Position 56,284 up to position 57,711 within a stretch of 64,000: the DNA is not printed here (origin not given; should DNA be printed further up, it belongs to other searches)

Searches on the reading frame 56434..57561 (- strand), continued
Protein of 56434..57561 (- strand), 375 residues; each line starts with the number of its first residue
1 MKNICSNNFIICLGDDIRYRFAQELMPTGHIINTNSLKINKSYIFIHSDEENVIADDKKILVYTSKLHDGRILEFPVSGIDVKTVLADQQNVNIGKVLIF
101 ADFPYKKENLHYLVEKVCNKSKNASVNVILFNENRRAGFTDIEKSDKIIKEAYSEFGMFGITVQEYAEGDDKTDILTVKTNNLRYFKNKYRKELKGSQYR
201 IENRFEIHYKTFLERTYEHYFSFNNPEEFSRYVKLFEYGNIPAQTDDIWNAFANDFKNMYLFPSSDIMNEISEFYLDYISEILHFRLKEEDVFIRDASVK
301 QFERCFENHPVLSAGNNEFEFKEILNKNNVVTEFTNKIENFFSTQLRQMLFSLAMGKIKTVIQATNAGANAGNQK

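Call 49: predict_structure(alignment_id=A3)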
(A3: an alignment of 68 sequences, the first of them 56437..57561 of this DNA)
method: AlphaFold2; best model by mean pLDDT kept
length: 375 residues; sequences in the alignment: 68
mean_pLDDT: 92.5   pTM: 0.78
mean pLDDT of the five models: 92.5, 91.7, 91.5, 91.2, 91.2
residues with pLDDT >= 90: 289; 70-90: 80; 50-70: 6; < 50: 0
segments of 3 or more residues with pLDDT < 50: none
pLDDT, mean of each block of 10 residues (from residue 1): 83 96 95 78 93 93 95 92 80 93 93 92 93 81 85 92 96 93 85 92 97 95 96 97 96 97 96 97 93 98 96 97 98 97 98 97 88 68
secondary structure, 60 per line:
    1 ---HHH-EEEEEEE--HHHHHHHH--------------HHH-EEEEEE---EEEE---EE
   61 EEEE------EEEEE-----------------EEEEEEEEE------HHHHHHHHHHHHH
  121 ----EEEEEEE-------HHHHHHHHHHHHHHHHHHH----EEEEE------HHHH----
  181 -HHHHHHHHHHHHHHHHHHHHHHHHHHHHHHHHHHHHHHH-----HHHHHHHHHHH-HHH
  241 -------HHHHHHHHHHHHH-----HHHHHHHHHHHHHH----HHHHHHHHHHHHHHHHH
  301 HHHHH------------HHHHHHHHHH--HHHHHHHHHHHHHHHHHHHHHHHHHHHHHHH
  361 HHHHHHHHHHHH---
elements in order: E8-14 H17-24 E43-48 E52-55 E59-64 E71-75 E93-101 H108-120 E125-131 H139-157 E162-166 H173-176 H182-220 H226-236 H248-260 H266-279 H284-305 H318-327 H330-372

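Call 51: fold_search(model_id=the predicted structure, library=pdb)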
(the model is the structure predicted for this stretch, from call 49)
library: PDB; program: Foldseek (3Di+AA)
matches with E <= 10: 1300; with E <= 0.001: 12
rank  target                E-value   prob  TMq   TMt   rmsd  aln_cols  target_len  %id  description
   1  5oxf_C                4.3e-06  1.00  0.33  0.22  21.3       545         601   10  An oligomerised bacterial dynamin pair provides a mechanism for the long range sensing and tethering of membranes (released 2018-09-05)
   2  5owv_C                4.8e-06  1.00  0.32  0.21  19.2       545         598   12  An oligomerised bacterial dynamin pair provides a mechanism for the long-range sensing and tethering of membranes (released 2018-09-05)
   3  6jfm_B                2.0e-05  1.00  0.31  0.28  21.7       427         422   10  Mitofusin2 (MFN2)_T111D (released 2019-11-13)
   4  5gns                  2.1e-04  1.00  0.30  0.30  23.4       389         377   10  Structures of human Mitofusin 1 provide insight into mitochondrial tethering (released 2016-12-07)
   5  5gnr                  2.4e-04  1.00  0.34  0.33  15.9       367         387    9  the structure of mini-MFN1 K88A in complex with GDP (released 2016-11-23)
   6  2j69_A                2.5e-04  0.99  0.31  0.19  28.5       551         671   10  Bacterial dynamin-like protein BDLP (released 2006-12-04)
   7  5goe                  3.7e-04  1.00  0.32  0.31  25.2       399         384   10  Truncated mitofusin-1, GDP-bound (released 2017-01-25)
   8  3tw8_D                5.5e-04  1.00  0.26  0.49   9.4       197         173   11  GEF domain of DENND 1B in complex with Rab GTPase Rab35 (released 2011-11-16)
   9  5mtv                  5.5e-04  0.99  0.30  0.30  20.5       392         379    9  Active structure of EHD4 complexed with ATP-gamma-S (released 2017-03-08)
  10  3zjc_E                6.8e-04  0.95  0.22  0.27  26.4       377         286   10  Crystal structure of GMPPNP-bound human GIMAP7 L100Q variant (released 2013-03-13)
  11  6vih_A                9.5e-04  1.00  0.25  0.46  10.8       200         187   12  The ligand-free structure of mouse RABL3 (released 2020-04-08)
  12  5go4                  9.5e-04  0.99  0.32  0.29  22.4       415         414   10  Truncated mitofusin-1, nucleotide-free (released 2017-01-25)
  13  2g77_B                1.0e-03  1.00  0.24  0.45   9.2       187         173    9  Crystal Structure of Gyp1 TBC domain in complex with Rab33 GTPase bound to GDP and AlF3 (released 2006-07-25)
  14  8sxz_c                1.1e-03  0.77  0.21  0.13  25.1       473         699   10  Cryo-EM of the GDP-bound human dynamin polymer assembled on the membrane in the super constricted state (released 2024-05-01)
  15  1tpz_B                1.6e-03  0.82  0.24  0.23  24.1       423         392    9  Crystal Structure of IIGP1: a paradigm for interferon inducible p47 resistance GTPases (released 2004-09-21)
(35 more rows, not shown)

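Call 56: find_related_loci(query=A5, collection=metagenome_contigs, flank=10000)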
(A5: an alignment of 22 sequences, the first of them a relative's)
Query A5 (358 aa) in metagenome_contigs; peptide patterns used: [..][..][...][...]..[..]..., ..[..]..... (x = any residue, [..] = any of these).
207 stretches matched a pattern; 22 encode a relative of the query (tblastn E <= 1e-3); 22 distinct loci.
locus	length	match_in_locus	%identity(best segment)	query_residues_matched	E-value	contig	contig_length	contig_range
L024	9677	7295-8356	38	2-358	3e-57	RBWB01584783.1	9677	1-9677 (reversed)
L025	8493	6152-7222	35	2-356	6e-57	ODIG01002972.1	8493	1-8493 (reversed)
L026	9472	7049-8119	35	2-356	1e-56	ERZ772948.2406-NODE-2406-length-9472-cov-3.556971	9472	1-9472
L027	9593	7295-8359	37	2-358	6e-56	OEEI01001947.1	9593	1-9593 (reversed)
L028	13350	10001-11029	35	1-349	2e-55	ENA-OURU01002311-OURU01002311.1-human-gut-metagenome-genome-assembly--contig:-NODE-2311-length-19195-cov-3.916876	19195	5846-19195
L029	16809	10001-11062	38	2-358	3e-54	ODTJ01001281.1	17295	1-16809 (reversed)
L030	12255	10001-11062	37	2-358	1e-52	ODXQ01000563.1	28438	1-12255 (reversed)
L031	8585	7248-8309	37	2-358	1e-52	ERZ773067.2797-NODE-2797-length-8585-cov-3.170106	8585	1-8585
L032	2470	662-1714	33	1-352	7e-53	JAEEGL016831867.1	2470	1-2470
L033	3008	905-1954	33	1-351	7e-52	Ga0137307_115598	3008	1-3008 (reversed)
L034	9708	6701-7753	32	1-352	8e-51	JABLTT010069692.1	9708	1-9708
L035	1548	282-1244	31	29-352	4e-46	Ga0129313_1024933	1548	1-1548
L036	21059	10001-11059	29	2-357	3e-40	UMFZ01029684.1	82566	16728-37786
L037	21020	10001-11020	28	1-353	3e-34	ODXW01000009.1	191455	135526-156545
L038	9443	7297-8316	27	1-353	2e-31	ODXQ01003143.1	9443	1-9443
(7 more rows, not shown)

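Call 60: search_protein_families(library=pfam, alignment_id=A6, max_evalue=0.00001)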
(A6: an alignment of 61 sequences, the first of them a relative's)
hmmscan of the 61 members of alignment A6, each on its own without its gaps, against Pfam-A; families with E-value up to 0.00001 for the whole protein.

A. member 1, L018:2-364:+ (121 aa): 0 families

B. families by the number of members that match (of 61 scanned): 64 families (the first 25 are shown)
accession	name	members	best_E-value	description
PF13280.12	WYL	4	3.3e-08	WYL domain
PF02127.20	Peptidase_M18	3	7.8e-121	Aminopeptidase I zinc metalloprotease (M18)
PF04545.22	Sigma70_r4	2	9.5e-21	Sigma-70, region 4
PF09335.16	VTT_dom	2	4.1e-20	VTT domain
PF00749.27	tRNA-synt_1c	1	2.7e-110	tRNA synthetases class I (E and Q), catalytic domain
PF07991.19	KARI_N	1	6.1e-75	Acetohydroxy acid isomeroreductase, NADPH-binding domain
PF02677.20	QueH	1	1.4e-70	Epoxyqueuosine reductase QueH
PF03462.23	PCRF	1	7.6e-57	PCRF domain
PF00472.26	RF-1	1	5.5e-45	RF-1 domain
PF09820.16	AAA-ATPase_like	1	5.4e-44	Predicted AAA-ATPase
PF01156.24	IU_nuc_hydro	1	9.2e-40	Inosine-uridine preferring nucleoside hydrolase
PF00005.33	ABC_tran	1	1.8e-38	ABC transporter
PF00664.28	ABC_membrane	1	1.1e-33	ABC transporter transmembrane region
PF01385.25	OrfB_IS605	1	2e-29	Probable transposase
PF00091.31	Tubulin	1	5.6e-28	Tubulin/FtsZ family, GTPase domain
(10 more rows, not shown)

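Call 61: search_protein_families(library=padloc, alignment_id=A6, max_evalue=0.00001)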
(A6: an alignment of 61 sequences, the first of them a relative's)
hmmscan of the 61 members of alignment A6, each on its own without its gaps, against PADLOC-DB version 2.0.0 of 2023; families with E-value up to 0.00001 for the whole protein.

A. member 1, L018:2-364:+ (121 aa): 0 families

B. families by the number of members that match (of 61 scanned): 58 families (the first 25 are shown)
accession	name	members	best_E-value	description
PDLC01652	WYL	4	3.8e-26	"CAS-I,CAS-II,CAS-III,CAS-IV,CAS-V,CAS-VI; associated_signaling"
PDLC01457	WYL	4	1.5e-18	"CAS-I,CAS-II,CAS-III,CAS-IV,CAS-V,CAS-VI; associated_signaling"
PDLC03834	BnzB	2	5.1e-26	-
PDLC03813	RTasNERD-Hel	1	2.1e-44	DRT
PDLC04135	mad3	1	8.8e-35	mads_3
PDLC02203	MzaA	1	1.3e-22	-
PDLC02394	pAgo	1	5.5e-19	-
PDLC04047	PD-T4-6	1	2e-18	-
PDLC01087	C3a187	1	8.9e-18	NERD+UvrD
PDLC02402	Aga_SIR2-PNTD1-PNTD2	1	4.3e-17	Class I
PDLC04042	PD-T4-6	1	1.1e-16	-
PDLC04138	mad6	1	3.9e-15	mads_6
PDLC04049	PD-T4-6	1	4.9e-15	-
PDLC04140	mad8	1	7.3e-15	mads_8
PDLC02926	HTH_VI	1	1.2e-14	-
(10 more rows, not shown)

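Call 62: search_protein_families(library=pfam, proteins=[L028:1358-2029:+, L028:51-884:+, L029:1140-2084:+, L029:2090-2803:+, L030:1-1041:+, L030:1184-2701:+, L036:1220-2179:+, L036:2292-2912:+, L037:1413-2723:-, L020:11310-12596:+], max_evalue=0.001)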
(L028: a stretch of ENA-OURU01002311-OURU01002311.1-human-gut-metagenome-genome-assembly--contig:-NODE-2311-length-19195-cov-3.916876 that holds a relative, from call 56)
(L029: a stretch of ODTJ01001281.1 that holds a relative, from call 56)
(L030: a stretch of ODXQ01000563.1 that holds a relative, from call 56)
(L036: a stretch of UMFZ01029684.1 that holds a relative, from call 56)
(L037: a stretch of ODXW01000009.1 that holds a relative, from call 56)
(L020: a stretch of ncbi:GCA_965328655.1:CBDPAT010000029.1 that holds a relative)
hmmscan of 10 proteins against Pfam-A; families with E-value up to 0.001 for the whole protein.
L028:1358-2029:+ (224 aa): 0 families

L028:51-884:+ (278 aa): 2 families
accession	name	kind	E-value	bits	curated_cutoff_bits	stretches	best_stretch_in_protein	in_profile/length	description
PF02195.25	ParB_N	-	3.1e-19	69.3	26.3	1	2-93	4-95/95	ParB N-terminal domain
PF17762.8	HTH_ParB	-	4.4e-07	30.4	22.6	1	134-190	23-80/102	ParB HTH domain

L029:1140-2084:+ (315 aa): 1 family
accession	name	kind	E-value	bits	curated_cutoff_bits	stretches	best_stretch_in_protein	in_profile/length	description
PF13280.12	WYL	-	7.1e-07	29.6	21.8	1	156-220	6-69/70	WYL domain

L029:2090-2803:+ (238 aa): 0 families

L030:1-1041:+ (347 aa): 2 families
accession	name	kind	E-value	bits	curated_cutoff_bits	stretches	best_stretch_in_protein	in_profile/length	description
PF03462.23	PCRF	-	7.6e-57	192.7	24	1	12-200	1-194/194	PCRF domain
PF00472.26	RF-1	-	5.5e-45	152.5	35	1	209-318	2-116/116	RF-1 domain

L030:1184-2701:+ (506 aa): 2 families
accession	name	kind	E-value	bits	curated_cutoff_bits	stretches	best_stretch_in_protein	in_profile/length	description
PF00749.27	tRNA-synt_1c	-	2.7e-110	368.6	23.4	1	12-328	2-314/314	tRNA synthetases class I (E and Q), catalytic domain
PF19269.4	Anticodon_2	-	6.8e-24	85.3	23.6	1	341-505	1-141/141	Anticodon binding domain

L036:1220-2179:+ (320 aa): 1 family
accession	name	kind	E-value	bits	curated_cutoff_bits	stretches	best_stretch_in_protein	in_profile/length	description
PF13280.12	WYL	-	1.6e-07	31.7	21.8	1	159-233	6-70/70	WYL domain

L036:2292-2912:+ (207 aa): 0 families

L037:1413-2723:- (436 aa): 2 families
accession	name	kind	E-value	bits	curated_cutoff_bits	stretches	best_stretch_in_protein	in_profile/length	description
PF02127.20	Peptidase_M18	-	7.8e-121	404.3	24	1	7-420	1-432/432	Aminopeptidase I zinc metalloprotease (M18)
PF05343.19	Peptidase_M42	-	0.00032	20.3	23.2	0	302-411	187-288/292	M42 glutamyl aminopeptidase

L020:11310-12596:+ (429 aa): 0 families

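Call 63: find_homologous_proteins(query=A3, max_evalue=0.00001)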
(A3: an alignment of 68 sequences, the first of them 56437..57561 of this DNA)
Query A3 (68 sequences) (375 aa, profile of the alignment): 28 proteins with E <= 0.00001 among 5628 candidates.
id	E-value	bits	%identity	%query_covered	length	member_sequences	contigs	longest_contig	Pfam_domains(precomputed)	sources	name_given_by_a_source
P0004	1.4e-88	316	69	97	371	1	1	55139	-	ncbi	-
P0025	5.6e-86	307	58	96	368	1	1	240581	-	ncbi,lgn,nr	ncbi:MAG: hypothetical protein Q4F95_01265 [Oscillospiraceae bacterium]|nr:hypothetical protein [Osc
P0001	1.3e-85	306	94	100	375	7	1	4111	-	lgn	-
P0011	1.2e-84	303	66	96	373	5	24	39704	-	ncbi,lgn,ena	-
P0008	1.3e-83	299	66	96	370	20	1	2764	-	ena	-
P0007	1.9e-83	299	65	98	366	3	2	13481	-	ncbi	-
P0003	3.2e-83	298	68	98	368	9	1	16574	-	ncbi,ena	-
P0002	7.2e-83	297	69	98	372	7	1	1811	-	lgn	-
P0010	1.2e-82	296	66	98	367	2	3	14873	-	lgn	-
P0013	1.1e-81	293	65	98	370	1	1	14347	-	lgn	-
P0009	2.2e-81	292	67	99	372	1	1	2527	-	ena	-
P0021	3.6e-81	291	63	96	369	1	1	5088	-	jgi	-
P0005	4.3e-81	291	67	98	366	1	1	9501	-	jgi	-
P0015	8.9e-81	290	64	96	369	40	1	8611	-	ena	-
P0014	2.8e-80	288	63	99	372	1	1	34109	-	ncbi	-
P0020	2.3e-79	285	63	96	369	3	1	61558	-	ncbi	-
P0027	2.7e-79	285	37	95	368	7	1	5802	-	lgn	-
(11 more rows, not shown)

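Call 64: find_related_loci(query=A5, collection=viral_contigs, flank=10000)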
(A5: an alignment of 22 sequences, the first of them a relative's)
Query A5 (358 aa) in viral_contigs; peptide patterns used: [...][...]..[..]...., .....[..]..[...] (x = any residue, [..] = any of these).
49 stretches matched a pattern, but none encodes a relative of the query by tblastn (E <= 1e-3).

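Call 65: find_related_loci(query=A1, collection=viral_contigs, flank=10000)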
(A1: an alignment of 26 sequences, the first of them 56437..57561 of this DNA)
Query A1 (375 aa) in viral_contigs; peptide patterns used: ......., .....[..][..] (x = any residue, [..] = any of these).
62 stretches matched a pattern, but none encodes a relative of the query by tblastn (E <= 1e-3).

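Call 66: list_cluster_members(proteins=[P0032, P0038, P0056, P0108, P0053, P0064, P0080, P0090, P0047, P0049])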
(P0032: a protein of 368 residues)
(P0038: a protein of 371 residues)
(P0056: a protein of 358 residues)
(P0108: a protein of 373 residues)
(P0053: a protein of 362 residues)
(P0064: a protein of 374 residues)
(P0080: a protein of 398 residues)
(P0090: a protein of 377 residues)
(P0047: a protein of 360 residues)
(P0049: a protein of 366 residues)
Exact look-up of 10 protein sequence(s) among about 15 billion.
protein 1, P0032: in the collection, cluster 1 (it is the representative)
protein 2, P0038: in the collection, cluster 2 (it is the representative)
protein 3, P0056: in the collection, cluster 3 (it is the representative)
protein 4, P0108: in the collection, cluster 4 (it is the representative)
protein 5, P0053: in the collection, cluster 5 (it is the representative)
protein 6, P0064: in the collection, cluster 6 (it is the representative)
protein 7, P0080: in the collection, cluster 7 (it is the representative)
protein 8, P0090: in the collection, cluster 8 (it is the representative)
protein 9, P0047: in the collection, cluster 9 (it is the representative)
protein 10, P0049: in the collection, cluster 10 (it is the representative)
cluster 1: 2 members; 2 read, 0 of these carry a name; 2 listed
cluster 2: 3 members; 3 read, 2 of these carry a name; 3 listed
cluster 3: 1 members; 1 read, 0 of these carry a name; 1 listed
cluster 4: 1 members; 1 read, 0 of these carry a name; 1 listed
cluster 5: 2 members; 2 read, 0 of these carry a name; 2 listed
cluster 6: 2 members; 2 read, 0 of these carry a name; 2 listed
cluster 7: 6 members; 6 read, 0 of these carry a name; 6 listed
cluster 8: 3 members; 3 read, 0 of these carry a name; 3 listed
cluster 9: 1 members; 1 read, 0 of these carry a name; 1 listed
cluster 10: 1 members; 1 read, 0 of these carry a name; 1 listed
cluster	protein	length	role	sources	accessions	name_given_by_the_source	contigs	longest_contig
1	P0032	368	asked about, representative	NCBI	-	-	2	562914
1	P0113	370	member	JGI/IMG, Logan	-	-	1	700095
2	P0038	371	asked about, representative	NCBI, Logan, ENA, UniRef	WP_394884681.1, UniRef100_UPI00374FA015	hypothetical protein [Clostridium butyricum] | hypothetical protein n=1 Tax=Clostridium butyricum TaxID=1492 RepID=UPI00374FA015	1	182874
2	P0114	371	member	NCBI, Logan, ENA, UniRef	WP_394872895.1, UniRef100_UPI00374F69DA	hypothetical protein [Clostridium butyricum] | hypothetical protein n=1 Tax=Clostridium butyricum TaxID=1492 RepID=UPI00374F69DA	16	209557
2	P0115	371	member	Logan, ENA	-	-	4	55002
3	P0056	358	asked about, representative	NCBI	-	-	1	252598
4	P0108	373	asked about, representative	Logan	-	-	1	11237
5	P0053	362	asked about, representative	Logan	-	-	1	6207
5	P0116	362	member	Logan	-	-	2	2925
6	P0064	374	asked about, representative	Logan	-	-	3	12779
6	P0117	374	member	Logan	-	-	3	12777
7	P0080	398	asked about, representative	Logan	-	-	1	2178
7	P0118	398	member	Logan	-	-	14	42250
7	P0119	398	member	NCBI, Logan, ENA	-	-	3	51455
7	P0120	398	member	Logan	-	-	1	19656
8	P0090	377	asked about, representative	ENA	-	-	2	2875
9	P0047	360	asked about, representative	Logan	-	-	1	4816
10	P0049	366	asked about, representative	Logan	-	-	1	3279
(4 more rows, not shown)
